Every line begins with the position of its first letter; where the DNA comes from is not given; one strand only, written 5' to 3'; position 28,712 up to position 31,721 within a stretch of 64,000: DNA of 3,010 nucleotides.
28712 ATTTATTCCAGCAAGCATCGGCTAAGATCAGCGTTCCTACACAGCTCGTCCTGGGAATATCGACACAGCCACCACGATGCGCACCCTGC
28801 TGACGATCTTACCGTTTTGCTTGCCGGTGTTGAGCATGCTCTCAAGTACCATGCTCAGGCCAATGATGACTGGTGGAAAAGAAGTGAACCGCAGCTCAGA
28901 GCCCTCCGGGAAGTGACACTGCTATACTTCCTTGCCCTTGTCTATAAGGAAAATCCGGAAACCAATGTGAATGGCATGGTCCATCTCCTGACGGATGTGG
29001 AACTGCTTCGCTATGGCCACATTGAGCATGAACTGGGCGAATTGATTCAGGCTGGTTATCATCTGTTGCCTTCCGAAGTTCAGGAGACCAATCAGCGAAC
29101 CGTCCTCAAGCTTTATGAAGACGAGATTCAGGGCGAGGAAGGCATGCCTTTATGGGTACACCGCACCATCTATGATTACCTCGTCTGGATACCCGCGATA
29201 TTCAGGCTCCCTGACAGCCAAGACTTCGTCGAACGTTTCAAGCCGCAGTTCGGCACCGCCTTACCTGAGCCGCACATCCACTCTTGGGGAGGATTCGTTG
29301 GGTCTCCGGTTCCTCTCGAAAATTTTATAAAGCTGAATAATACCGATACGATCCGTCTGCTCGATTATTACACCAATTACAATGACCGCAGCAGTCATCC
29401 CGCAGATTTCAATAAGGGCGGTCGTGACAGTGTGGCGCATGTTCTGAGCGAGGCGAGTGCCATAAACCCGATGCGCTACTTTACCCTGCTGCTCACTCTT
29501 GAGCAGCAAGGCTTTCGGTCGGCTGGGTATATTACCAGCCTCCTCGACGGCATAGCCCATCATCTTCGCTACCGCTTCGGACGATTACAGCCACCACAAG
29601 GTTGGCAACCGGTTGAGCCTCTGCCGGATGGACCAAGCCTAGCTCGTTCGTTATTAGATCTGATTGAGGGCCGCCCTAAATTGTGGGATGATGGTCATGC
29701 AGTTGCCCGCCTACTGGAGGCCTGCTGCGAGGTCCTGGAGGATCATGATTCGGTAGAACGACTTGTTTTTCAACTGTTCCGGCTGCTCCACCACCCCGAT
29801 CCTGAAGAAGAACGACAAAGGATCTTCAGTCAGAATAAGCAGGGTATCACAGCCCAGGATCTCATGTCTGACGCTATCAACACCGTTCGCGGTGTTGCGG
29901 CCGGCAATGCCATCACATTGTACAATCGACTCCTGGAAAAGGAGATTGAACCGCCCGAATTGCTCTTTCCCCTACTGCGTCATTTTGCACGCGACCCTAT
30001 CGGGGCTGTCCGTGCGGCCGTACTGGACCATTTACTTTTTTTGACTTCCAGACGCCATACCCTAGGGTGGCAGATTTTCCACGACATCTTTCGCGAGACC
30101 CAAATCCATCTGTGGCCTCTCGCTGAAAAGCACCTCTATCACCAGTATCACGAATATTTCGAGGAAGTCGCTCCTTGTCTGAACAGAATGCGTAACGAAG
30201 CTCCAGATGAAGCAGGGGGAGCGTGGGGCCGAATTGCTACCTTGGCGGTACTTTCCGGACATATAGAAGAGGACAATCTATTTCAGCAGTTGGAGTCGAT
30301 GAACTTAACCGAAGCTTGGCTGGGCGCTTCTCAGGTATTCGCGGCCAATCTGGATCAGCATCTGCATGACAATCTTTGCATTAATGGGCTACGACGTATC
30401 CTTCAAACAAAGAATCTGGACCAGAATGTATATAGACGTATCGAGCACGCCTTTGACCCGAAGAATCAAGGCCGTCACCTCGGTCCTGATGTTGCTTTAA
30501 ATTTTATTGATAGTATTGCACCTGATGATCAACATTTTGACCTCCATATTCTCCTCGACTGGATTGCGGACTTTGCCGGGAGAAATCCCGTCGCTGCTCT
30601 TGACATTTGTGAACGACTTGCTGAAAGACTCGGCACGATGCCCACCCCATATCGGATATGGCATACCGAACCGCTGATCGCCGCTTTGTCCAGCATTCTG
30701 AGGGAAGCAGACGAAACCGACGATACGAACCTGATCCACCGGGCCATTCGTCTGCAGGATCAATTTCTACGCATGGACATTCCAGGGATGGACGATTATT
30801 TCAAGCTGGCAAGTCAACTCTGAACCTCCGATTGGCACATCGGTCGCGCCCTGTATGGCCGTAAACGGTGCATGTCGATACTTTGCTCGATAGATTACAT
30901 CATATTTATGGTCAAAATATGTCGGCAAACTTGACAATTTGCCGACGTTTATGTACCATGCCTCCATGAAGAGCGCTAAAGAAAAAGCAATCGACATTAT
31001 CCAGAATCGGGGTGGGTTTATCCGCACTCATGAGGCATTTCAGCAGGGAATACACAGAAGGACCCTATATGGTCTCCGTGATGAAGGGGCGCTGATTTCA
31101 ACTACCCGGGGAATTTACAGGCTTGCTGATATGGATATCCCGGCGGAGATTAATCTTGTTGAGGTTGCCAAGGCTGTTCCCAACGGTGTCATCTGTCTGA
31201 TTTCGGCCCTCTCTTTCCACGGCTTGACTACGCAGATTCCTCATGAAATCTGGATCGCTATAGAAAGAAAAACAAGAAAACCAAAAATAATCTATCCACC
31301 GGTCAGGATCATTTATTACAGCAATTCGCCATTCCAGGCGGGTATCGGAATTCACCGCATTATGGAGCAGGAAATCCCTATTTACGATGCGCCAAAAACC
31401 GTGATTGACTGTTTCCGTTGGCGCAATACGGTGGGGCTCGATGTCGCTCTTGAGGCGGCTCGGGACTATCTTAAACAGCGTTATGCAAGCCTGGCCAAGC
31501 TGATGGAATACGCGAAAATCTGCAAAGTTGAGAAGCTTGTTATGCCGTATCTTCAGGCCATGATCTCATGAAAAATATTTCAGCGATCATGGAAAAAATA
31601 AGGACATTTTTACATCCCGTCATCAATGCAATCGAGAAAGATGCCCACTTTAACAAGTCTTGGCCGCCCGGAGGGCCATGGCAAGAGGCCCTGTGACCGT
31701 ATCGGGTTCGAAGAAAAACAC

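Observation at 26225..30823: Single-gene STAND NTPase with a Cap4/DUF4297-like nuclease head and a ~1100-aa unrecognisable sensor tail: candidate new Avs/NLR-like antiphage protein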

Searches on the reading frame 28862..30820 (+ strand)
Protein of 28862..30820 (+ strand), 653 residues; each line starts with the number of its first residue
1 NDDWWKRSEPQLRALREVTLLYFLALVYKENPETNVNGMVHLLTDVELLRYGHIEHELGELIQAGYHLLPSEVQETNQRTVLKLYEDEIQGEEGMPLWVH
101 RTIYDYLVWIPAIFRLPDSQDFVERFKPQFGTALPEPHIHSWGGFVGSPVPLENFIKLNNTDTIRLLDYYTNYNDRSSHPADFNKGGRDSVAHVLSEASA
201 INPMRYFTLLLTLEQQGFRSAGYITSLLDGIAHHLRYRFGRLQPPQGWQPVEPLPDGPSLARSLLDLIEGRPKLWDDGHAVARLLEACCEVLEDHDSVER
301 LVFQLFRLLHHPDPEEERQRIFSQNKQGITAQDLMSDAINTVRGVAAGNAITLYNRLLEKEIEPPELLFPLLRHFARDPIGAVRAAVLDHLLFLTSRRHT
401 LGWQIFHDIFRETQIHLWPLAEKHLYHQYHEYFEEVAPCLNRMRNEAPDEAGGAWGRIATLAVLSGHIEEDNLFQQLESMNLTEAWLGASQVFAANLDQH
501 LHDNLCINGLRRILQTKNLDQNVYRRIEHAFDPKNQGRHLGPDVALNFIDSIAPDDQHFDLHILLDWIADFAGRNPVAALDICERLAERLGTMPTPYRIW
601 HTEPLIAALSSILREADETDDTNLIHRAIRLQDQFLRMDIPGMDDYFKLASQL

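Call 18: search_solved_structures(query=window:28862-30820:+, max_evalue=1, show_alignments=1)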
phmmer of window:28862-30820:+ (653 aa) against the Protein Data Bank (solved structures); distinct sequences matched with E-value up to 1: 1.
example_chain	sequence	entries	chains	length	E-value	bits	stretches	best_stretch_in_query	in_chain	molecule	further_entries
9n00_A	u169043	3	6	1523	1.7e-71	245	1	2-650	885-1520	AAA family ATPase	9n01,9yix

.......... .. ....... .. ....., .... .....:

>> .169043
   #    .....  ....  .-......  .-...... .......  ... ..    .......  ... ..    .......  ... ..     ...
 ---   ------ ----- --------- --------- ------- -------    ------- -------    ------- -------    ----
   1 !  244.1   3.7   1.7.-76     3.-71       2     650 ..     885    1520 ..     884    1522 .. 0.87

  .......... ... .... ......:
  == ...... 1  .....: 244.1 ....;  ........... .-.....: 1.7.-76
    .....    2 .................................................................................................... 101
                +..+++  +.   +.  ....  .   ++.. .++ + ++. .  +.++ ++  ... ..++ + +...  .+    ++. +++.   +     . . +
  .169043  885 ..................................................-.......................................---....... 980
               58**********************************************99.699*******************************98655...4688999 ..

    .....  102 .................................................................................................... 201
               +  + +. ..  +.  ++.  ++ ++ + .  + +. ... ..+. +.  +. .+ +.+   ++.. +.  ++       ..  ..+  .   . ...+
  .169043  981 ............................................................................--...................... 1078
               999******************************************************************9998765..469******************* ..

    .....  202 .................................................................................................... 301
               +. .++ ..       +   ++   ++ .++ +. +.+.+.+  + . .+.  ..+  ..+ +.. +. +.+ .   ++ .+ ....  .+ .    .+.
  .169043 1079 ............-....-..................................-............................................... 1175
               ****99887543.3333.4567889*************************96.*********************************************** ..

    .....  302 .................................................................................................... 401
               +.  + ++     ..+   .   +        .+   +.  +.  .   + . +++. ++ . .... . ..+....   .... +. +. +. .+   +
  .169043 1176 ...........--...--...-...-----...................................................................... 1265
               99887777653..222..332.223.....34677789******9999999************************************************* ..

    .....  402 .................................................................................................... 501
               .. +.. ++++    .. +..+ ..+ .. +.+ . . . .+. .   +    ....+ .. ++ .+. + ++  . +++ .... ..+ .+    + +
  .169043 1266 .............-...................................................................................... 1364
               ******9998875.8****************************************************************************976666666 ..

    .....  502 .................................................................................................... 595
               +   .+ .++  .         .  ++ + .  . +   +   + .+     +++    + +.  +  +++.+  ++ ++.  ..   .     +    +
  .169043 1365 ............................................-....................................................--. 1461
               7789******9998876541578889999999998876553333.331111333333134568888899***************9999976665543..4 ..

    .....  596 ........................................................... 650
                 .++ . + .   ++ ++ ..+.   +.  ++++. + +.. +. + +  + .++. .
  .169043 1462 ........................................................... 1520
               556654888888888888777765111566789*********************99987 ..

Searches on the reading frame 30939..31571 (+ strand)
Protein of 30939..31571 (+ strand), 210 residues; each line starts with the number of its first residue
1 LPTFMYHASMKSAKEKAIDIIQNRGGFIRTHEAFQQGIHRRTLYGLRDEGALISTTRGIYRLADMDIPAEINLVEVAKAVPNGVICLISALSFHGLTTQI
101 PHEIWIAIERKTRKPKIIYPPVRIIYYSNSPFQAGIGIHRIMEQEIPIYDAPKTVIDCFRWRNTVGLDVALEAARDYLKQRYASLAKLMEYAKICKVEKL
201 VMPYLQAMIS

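Call 8: search_protein_families(library=pfam, proteins=[window:30939-31571:+], max_evalue=0.001)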
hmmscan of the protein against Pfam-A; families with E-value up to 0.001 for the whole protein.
window:30939-31571:+ (210 aa): 1 family
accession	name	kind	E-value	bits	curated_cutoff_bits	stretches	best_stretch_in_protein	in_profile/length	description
PF13338.12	AbiEi_4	-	4.2e-07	30.4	25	1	18-63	4-49/49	Transcriptional regulator, AbiEi antitoxin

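Call 53: search_protein_families(library=padloc, proteins=[window:30939-31571:+], max_evalue=0.00001)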
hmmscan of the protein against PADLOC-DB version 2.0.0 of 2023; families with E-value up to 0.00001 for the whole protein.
window:30939-31571:+ (210 aa): 17 families
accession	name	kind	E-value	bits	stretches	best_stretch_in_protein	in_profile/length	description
PDLC02265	AbiEi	-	6.6e-74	245.9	1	12-208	2-197/198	AbiEi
PDLC02283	AbiEi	-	5.3e-68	226.7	1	12-208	5-200/201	AbiEi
PDLC02225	AbiEi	-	4.4e-62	207.3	1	10-209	4-195/198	AbiEi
PDLC02239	AbiEi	-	2.6e-46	155.8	1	28-209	12-194/195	AbiEi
PDLC02275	AbiEi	-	2.8e-39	133.1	1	23-209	8-184/184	AbiEi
PDLC02263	AbiEi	-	3.4e-36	123.3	1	11-206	47-242/244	AbiEi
PDLC02245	AbiEi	-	1.7e-33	113.9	1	21-209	6-194/194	AbiEi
PDLC02248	AbiEi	-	8.2e-31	105.2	1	15-204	5-193/198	AbiEi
PDLC02254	AbiEi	-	2.9e-27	93.6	1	12-209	3-196/197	AbiEi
PDLC02267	AbiEi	-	7.6e-17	59.6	1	39-198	37-188/252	AbiEi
PDLC02228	AbiEi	-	2e-16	58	1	8-176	21-179/216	AbiEi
PDLC02238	AbiEi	-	4.8e-15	53.8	1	48-206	23-176/180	AbiEi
PDLC02249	AbiEi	-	2e-13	48.5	1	15-193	6-174/184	AbiEi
PDLC02260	AbiEi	-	1.2e-10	39.4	1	15-113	5-104/131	AbiEi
PDLC02276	AbiEi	-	2.2e-09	35.2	1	70-164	68-162/270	AbiEi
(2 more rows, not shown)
